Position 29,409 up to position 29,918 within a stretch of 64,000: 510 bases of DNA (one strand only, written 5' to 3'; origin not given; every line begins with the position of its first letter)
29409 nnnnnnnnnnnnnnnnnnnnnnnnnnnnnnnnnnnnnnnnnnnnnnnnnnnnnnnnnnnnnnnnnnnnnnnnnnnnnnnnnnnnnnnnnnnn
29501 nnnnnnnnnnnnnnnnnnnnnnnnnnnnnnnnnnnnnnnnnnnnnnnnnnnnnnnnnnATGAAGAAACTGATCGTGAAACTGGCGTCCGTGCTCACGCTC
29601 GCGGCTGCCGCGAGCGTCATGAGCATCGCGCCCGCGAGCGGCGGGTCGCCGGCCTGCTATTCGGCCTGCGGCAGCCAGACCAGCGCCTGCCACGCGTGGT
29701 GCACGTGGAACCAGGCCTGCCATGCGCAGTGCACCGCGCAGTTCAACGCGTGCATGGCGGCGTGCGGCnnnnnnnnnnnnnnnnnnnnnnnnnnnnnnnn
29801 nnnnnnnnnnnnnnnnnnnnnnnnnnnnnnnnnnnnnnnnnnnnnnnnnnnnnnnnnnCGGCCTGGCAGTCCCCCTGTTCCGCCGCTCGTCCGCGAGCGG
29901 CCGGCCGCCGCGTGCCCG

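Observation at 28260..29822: ECF sigma factor divergent from a TlpA-like redoxin and a secreted four-CxxxC mini-protein, with an attC-like remnant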

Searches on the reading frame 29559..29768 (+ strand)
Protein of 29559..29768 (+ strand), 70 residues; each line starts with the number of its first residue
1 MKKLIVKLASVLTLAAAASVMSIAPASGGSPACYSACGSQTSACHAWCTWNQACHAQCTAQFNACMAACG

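Call 3: search_protein_families(library=pfam, proteins=[window:29559-29768:+], max_evalue=1)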
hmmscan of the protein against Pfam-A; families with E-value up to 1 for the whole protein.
seq(70 aa): 0 families

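Call 4: search_protein_families(library=ncbifam, proteins=[window:29559-29768:+], max_evalue=1)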
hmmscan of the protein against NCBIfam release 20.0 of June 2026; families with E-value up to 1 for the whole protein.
seq(70 aa): 0 families

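Call 7: find_homologous_proteins(query=window:29559-29768:+, max_evalue=10)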
Query seq(70 aa) (70 aa): 10 proteins with E <= 10 among 11 candidates.
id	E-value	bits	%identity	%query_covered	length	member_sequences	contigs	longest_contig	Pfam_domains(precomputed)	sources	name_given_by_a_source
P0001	7.8e-37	142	100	100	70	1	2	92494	-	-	-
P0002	1.4e-30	122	84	100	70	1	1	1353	-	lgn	-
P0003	7.9e-29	116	83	100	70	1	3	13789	-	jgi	jgi:hypothetical protein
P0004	1.3e-27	113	79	100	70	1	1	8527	-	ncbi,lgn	-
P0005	1.7e-25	106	76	100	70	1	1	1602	-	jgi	jgi:hypothetical protein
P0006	3.5e-25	105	77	100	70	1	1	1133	-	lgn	-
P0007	4.9e-22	95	68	100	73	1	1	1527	-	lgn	-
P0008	5.0e-19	85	67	99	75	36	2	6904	-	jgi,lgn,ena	-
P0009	1.5e-17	81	65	99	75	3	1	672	-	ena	-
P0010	6.1e-16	76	59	99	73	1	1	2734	-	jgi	jgi:hypothetical protein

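Call 9: find_encoding_contigs(protein=P0003, flank=6000, max_places=4)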
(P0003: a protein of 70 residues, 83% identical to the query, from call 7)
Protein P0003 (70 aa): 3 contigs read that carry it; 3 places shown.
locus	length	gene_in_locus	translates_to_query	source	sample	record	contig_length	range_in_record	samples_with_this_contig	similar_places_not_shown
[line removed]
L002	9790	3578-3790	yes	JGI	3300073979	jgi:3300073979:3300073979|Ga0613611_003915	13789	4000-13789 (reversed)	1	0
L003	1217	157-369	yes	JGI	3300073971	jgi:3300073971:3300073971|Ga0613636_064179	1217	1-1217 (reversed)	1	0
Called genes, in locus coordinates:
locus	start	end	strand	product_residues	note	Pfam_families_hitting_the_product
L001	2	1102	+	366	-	?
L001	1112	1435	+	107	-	-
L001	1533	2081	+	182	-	-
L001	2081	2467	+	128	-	PF00903:Glyoxalase, PF18029:Glyoxalase_6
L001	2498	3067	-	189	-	PF07638:Sigma70_ECF (faint), PF04542:Sigma70_r2, PF08281:Sigma70_r4_2, PF04545:Sigma70_r4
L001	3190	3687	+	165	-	PF13098:Thioredoxin_2 (weak)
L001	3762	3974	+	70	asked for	-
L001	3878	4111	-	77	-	-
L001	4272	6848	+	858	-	PF07992:Pyr_redox_2, PF13738:Pyr_redox_3 (weak), PF00070:Pyr_redox, PF18267:Rubredoxin_C, PF04324:Fer2_BFD, PF03460:NIR_SIR_ferr, PF01077:NIR_SIR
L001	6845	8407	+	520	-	PF13806:Rieske_2, PF01266:DAO (faint), PF07992:Pyr_redox_2, PF13738:Pyr_redox_3 (weak), PF00070:Pyr_redox, PF18267:Rubredoxin_C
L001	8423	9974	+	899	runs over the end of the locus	PF04879:Molybdop_Fe4S4, PF00384:Molybdopterin, PF01568:Molydop_binding, PF04324:Fer2_BFD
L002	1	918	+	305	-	?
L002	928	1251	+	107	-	-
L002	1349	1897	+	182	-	-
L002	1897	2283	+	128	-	PF00903:Glyoxalase, PF18029:Glyoxalase_6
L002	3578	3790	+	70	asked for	-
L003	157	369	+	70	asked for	-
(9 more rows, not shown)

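Call 10: find_encoding_contigs(protein=P0004, flank=6000, max_places=4)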
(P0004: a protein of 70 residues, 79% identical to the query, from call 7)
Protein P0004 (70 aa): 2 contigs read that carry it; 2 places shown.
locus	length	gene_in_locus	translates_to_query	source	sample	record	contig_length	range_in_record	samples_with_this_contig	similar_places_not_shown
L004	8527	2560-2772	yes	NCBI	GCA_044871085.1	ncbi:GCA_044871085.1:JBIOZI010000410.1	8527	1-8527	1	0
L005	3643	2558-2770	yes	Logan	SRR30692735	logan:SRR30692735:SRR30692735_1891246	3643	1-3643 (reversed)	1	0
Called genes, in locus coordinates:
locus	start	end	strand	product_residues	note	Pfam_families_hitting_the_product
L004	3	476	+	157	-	?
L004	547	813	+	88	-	-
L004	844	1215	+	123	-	PF19581:Glyoxalase_7, PF00903:Glyoxalase, PF22677:Ble-like_N (weak)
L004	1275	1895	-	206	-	PF04542:Sigma70_r2, PF07638:Sigma70_ECF (weak), PF08281:Sigma70_r4_2, PF04545:Sigma70_r4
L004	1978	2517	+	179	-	PF00578:AhpC-TSA (faint)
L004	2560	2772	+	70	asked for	-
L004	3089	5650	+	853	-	PF07992:Pyr_redox_2, PF13738:Pyr_redox_3 (faint), PF00070:Pyr_redox, PF18267:Rubredoxin_C, PF04324:Fer2_BFD, PF03460:NIR_SIR_ferr, PF01077:NIR_SIR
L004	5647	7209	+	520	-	PF13806:Rieske_2, PF01266:DAO (faint), PF07992:Pyr_redox_2, PF13738:Pyr_redox_3, PF00070:Pyr_redox, PF18267:Rubredoxin_C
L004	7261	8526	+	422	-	?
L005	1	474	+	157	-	?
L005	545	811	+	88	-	-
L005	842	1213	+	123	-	PF19581:Glyoxalase_7, PF00903:Glyoxalase, PF22677:Ble-like_N (weak)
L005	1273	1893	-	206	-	PF04542:Sigma70_r2, PF07638:Sigma70_ECF (weak), PF08281:Sigma70_r4_2, PF04545:Sigma70_r4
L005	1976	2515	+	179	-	PF00578:AhpC-TSA (faint)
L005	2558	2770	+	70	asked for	-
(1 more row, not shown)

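Call 11: find_encoding_contigs(protein=P0008, flank=6000, max_places=4)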
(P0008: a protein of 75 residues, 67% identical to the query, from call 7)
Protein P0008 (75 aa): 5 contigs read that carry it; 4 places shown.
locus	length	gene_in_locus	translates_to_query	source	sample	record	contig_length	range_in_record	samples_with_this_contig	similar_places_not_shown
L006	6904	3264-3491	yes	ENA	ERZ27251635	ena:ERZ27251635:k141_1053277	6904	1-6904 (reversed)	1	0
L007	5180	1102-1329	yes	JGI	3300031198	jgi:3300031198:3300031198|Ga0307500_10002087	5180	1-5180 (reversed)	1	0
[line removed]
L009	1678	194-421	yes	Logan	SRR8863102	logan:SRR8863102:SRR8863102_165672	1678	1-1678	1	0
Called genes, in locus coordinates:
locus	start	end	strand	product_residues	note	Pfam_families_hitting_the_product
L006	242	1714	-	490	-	PF01582:TIR (weak), PF13676:TIR_2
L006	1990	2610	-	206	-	PF07638:Sigma70_ECF (faint), PF04542:Sigma70_r2, PF08281:Sigma70_r4_2, PF04545:Sigma70_r4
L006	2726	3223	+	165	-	PF13098:Thioredoxin_2 (weak)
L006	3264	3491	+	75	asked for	-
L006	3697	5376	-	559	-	-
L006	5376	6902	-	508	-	?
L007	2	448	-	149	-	?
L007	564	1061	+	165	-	PF13098:Thioredoxin_2 (weak)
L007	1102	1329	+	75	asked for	-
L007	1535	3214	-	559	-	-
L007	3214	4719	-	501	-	-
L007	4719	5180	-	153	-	?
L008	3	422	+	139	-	?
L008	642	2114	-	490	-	PF01582:TIR (weak), PF13676:TIR_2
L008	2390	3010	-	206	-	PF07638:Sigma70_ECF (weak), PF04542:Sigma70_r2, PF08281:Sigma70_r4_2, PF04545:Sigma70_r4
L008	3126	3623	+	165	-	PF13098:Thioredoxin_2 (weak)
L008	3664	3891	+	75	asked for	-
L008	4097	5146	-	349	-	?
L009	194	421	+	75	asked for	-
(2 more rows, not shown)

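Call 13: find_related_loci(query=A1, collection=genome_contigs, flank=6000)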
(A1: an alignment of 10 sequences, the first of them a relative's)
Query A1 (70 aa) in genome_contigs; peptide patterns used: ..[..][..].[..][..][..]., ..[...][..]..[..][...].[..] (x = any residue, [..] = any of these).
19 stretches matched a pattern; 1 encode a relative of the query (tblastn E <= 1e-3); 1 distinct loci.
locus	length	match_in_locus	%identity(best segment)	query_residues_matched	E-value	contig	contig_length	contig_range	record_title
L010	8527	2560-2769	79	1-70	3e-34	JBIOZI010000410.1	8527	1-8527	MAG: Steroidobacteraceae bacterium isolate MAG008 k127_985673, whole genome shotgun sequence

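Call 18: search_protein_representatives(alignment_id=A1)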
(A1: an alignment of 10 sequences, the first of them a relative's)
Query: 10 sequences, 70 profile positions. Proteins with E-value up to 0.001 (for the whole library): 52; up to 1e-10: 8; up to 1e-30: 2. The best 52 are listed.
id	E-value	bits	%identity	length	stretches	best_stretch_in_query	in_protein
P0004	5.2e-35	135.6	-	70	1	1-70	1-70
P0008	1.6e-32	127.6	-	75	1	1-70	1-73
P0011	2.1e-20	88.8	-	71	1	1-69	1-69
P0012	3.5e-19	84.8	-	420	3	11-69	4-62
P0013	4.1e-15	71.8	-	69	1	1-69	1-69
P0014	8.7e-14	67.6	-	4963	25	12-35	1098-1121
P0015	2.1e-12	63.1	-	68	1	1-69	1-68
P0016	1.1e-11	60.8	-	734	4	9-69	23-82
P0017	2.7e-10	56.4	-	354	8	42-64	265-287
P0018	4.8e-07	46.0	-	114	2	32-70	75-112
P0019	7.8e-07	45.3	-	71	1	2-70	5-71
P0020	3.2e-06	43.3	-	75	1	1-70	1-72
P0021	3.9e-06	43.1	-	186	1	8-69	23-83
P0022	5.1e-06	42.7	-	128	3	23-69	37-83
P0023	7.8e-06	42.1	-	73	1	2-69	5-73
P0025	9.0e-06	41.9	-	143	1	15-69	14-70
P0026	1.4e-05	41.2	-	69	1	15-69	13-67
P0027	1.8e-05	40.9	-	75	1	8-69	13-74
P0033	5.5e-05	39.4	-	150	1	6-69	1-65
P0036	1.0e-04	38.5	-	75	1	23-69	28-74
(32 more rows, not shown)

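Call 23: find_homologous_proteins(query=A2, max_evalue=0.001)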
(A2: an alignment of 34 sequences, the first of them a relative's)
Query A2 (34 sequences) (70 aa, profile of the alignment): 20 proteins with E <= 0.001 among 1081 candidates.
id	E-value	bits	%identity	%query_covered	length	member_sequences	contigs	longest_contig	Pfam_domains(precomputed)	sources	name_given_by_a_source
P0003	1.1e-21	94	83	100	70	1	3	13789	-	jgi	jgi:hypothetical protein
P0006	1.0e-20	91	77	100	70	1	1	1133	-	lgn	-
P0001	1.2e-20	91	100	100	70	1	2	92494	-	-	-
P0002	1.7e-20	91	84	100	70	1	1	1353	-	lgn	-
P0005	2.4e-20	90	76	100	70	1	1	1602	-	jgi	jgi:hypothetical protein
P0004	8.3e-20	88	79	100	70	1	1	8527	-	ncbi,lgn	-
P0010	3.5e-19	86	59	99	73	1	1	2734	-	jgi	jgi:hypothetical protein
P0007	4.5e-17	80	68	100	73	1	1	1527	-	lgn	-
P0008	5.6e-17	79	67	99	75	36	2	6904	-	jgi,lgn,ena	-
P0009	2.5e-16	77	65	99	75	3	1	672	-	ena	-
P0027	1.6e-13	68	25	96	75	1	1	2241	-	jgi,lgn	jgi:hypothetical protein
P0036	4.8e-13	67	30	67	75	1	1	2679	-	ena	-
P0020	6.4e-13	66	26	100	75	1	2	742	-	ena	-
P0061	7.5e-13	66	28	66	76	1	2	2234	-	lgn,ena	-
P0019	4.5e-12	64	23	99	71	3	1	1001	-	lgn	-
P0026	2.4e-11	61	33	69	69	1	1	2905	-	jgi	jgi:hypothetical protein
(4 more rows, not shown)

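Call 24: find_encoding_contigs(protein=P0010, flank=5000, max_places=3)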
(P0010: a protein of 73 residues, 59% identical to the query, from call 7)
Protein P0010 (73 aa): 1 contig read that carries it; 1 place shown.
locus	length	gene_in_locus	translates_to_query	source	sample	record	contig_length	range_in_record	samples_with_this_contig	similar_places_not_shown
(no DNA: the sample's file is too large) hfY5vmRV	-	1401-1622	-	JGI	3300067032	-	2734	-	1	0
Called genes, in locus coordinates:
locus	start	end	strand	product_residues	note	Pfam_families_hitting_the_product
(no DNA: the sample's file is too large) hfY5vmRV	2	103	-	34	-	?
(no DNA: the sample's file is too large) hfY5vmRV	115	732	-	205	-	PF04542:Sigma70_r2, PF07638:Sigma70_ECF (weak), PF08281:Sigma70_r4_2, PF04545:Sigma70_r4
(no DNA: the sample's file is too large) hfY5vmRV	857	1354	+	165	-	PF08534:Redoxin (weak), PF00578:AhpC-TSA (weak)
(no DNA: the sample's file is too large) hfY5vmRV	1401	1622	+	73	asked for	-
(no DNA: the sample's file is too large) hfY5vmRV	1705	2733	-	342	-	?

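Call 25: find_encoding_contigs(protein=P0026, flank=5000, max_places=3)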
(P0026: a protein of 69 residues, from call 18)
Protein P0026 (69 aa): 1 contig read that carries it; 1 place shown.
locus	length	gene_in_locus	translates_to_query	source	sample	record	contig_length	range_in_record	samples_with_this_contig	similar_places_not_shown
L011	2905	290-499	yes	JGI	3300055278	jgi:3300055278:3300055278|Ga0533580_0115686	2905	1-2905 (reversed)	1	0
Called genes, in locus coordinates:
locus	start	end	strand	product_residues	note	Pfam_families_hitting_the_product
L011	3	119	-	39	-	?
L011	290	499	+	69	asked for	-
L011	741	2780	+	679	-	PF26550:Tricorn_2nd, PF07676:PD40 (weak), PF26549:Tricorn_N, PF01738:DLH, PF02129:Peptidase_S15 (faint), PF12146:Hydrolase_4 (faint), PF20434:BD-FAE, PF00326:Peptidase_S9, +2 more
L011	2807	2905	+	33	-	?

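Call 26: find_encoding_contigs(protein=P0036, flank=5000, max_places=3)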
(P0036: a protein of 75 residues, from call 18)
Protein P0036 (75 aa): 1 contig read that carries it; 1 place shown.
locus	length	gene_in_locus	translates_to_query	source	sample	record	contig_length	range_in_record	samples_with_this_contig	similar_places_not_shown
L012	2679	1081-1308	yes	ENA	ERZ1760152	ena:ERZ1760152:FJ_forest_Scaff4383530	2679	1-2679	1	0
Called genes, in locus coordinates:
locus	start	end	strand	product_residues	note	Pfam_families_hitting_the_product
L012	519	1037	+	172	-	PF13098:Thioredoxin_2 (weak)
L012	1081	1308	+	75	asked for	-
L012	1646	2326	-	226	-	PF07589:PEP_exosort_dom (weak)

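Call 27: find_encoding_contigs(protein=P0027, flank=5000, max_places=3)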
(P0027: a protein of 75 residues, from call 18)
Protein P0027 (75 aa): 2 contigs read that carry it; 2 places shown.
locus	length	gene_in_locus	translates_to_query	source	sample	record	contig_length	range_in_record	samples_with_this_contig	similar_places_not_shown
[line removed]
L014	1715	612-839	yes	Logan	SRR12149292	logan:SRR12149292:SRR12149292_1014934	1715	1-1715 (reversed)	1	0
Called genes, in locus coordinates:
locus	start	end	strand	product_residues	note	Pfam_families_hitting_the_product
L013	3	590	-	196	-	?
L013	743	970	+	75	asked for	-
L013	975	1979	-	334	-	PF01408:GFO_IDH_MocA, PF02894:GFO_IDH_MocA_C, PF22725:GFO_IDH_MocA_C3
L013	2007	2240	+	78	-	?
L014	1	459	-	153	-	?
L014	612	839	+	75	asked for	-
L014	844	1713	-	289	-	?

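Call 28: search_protein_families(library=pfam, proteins=[L013:3-590:-, L014:1-459:-, L012:519-1037:+, L012:1646-2326:-, L006:3697-5376:-, L006:5376-6902:-, P0012, P0016, P0025, P0033], max_evalue=0.01)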
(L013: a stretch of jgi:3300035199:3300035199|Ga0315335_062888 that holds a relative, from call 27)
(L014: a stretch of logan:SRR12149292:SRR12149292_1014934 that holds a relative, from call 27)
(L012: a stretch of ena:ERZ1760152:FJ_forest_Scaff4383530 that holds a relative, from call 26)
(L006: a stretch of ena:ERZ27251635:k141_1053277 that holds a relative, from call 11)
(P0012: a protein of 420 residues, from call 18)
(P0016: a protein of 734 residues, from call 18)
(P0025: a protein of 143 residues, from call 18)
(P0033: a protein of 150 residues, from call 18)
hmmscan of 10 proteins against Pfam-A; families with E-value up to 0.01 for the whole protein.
L013:3-590:- (196 aa): 1 family
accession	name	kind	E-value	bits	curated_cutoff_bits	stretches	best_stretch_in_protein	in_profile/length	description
PF03062.24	MBOAT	-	4e-06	26.8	27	1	145-192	80-129/337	MBOAT, membrane-bound O-acyltransferase family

L014:1-459:- (153 aa): 0 families

L012:519-1037:+ (172 aa): 2 families
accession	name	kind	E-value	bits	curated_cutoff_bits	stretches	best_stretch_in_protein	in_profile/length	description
PF08534.16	Redoxin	-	0.0031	17.7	26.6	0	47-158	19-141/148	Redoxin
PF13098.12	Thioredoxin_2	-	0.0065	17.2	27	0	63-162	9-104/104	Thioredoxin-like domain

L012:1646-2326:- (226 aa): 1 family
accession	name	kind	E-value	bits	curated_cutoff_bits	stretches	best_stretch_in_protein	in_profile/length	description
PF07589.16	PEP-CTERM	-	3e-07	30.7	20.7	1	199-222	1-24/24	PEP-CTERM motif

L006:3697-5376:- (559 aa): 0 families

L006:5376-6902:- (508 aa): 0 families

P0012 (420 aa): 0 families

P0016 (734 aa): 0 families

P0025 (143 aa): 0 families

P0033 (150 aa): 0 families

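Call 31: predict_structure(alignment_id=A2)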
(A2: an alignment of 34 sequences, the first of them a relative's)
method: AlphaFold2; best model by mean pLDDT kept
length: 70 residues; sequences in the alignment: 34
mean_pLDDT: 74.8   pTM: 0.53
mean pLDDT of the five models: 74.8, 73.9, 72.9, 71.9, 67.6
residues with pLDDT >= 90: 5; 70-90: 35; 50-70: 28; < 50: 2
segments of 3 or more residues with pLDDT < 50: none
pLDDT, mean of each block of 10 residues (from residue 1): 61 63 56 84 89 89 83
secondary structure, 60 per line:
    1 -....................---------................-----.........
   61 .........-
elements in order: H2-21 H31-46 H52-69

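Call 40: fold_search(model_id=the predicted structure, library=pdb)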
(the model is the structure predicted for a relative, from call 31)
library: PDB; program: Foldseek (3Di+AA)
matches with E <= 10: 1; with E <= 0.001: 0
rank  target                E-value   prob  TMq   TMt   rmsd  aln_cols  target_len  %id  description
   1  6q58_D                9.9e+00  0.06  0.39  0.28   5.2        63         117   21  Copper loading to a cytosolic copper storage protein from Streptomyces lividans (five coppers) (released 2019-07-10)

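Call 58: search_solved_structures(query=P0016, max_evalue=1)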
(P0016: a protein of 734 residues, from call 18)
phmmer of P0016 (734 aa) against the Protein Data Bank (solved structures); distinct sequences matched with E-value up to 1: 3.
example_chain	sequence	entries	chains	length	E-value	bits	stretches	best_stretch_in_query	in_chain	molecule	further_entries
9yos_C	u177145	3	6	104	0.53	11.7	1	97-147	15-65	Protein spitz,Protein lin-3 | Protein spitz,Protein lin-3,Protein lin-3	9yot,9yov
4cyd_A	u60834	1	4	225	0.84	11.1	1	385-467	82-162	PROBABLE TRANSCRIPTION REGULATOR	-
4byy_A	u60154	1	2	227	0.85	11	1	385-467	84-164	TRANSCRIPTIONAL REGULATOR, CRP/FNR FAMILY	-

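Call 59: search_solved_structures(query=P0012, max_evalue=1)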
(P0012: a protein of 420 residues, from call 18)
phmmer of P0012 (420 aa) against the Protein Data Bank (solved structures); distinct sequences matched with E-value up to 1: 1.
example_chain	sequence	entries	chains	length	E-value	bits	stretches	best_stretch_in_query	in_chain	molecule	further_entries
2lwl_A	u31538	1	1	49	0.019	17.4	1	27-60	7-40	Beta-defensin 106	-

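Call 60: search_solved_structures(query=A2, max_evalue=10)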
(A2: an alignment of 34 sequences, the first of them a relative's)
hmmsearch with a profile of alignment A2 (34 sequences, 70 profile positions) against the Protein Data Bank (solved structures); distinct sequences matched with E-value up to 10: 6.
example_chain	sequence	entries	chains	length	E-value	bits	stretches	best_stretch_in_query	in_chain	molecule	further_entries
1vib_A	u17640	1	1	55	0.25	14.6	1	27-69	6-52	NEUROTOXIN B-IV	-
4hhf_A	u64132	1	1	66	0.49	13.7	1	40-62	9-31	Alpha-toxin OD1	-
8bel_H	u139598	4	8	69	0.92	12.8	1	27-69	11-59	Cytochrome b-c1 complex subunit 6-1, mitochondrial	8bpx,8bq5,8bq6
8bo0_A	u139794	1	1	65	2.5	11.4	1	40-62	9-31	Alpha-toxin Lqq4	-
1snb_A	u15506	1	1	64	4.9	10.5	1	40-62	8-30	NEUROTOXIN BMK M8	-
7lve_A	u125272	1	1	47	6.7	10.1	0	25-64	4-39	Vicilin Jug r 2.0101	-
